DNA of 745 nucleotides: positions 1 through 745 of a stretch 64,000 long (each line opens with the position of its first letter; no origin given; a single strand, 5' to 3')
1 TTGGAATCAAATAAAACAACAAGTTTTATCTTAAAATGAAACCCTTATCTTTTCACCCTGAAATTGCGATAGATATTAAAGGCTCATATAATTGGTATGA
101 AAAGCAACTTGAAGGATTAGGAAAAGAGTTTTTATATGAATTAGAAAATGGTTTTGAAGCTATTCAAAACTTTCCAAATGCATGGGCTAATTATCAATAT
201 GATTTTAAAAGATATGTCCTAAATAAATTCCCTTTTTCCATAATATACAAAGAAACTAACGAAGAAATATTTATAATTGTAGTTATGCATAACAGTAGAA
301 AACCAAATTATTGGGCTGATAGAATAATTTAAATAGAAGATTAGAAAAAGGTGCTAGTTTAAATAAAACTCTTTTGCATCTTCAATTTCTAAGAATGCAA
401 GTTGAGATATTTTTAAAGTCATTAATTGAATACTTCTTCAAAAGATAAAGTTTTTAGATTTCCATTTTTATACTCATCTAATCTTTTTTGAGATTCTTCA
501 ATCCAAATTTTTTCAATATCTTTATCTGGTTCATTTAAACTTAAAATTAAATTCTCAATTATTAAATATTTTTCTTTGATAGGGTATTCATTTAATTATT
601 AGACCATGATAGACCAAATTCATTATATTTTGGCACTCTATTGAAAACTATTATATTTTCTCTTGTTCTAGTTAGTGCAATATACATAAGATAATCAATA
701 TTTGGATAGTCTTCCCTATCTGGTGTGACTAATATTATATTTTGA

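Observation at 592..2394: Nuclease-helicase fusion (PD-(D/E)xK plus UvrD-type SF1) as a candidate single-gene defence module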

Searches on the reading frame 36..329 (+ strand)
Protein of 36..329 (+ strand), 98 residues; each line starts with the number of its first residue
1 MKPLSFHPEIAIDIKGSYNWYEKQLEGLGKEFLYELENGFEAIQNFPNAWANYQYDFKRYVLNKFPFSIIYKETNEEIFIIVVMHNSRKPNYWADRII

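Call 53: search_protein_families(library=pfam, proteins=[window:36-329:+], max_evalue=0.001)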
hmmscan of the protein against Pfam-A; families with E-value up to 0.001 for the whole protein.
window:36-329:+ (98 aa): 1 family
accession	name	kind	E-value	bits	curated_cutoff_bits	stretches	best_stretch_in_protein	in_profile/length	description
PF05016.21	ParE_toxin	-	0.00031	21.7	23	1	5-89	2-88/89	ParE toxin of type II toxin-antitoxin system, parDE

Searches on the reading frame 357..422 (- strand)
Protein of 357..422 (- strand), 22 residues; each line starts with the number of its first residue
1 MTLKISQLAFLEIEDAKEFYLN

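Call 69: search_protein_families(library=pfam, proteins=[window:357-422:-], max_evalue=0.01)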
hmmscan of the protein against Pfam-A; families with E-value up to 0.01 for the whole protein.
window:357-422:- (22 aa): 0 families

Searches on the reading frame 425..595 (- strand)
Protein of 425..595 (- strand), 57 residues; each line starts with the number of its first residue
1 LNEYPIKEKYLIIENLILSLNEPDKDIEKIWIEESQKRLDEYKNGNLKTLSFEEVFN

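Call 69: search_protein_families(library=pfam, proteins=[window:425-595:-], max_evalue=0.01)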
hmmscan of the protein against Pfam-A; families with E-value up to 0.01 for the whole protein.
window:425-595:- (57 aa): 1 family
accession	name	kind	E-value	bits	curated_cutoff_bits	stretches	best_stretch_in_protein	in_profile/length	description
PF09720.15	Unstab_antitox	-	3e-12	46.8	23.3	1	5-55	3-54/54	Putative addiction module component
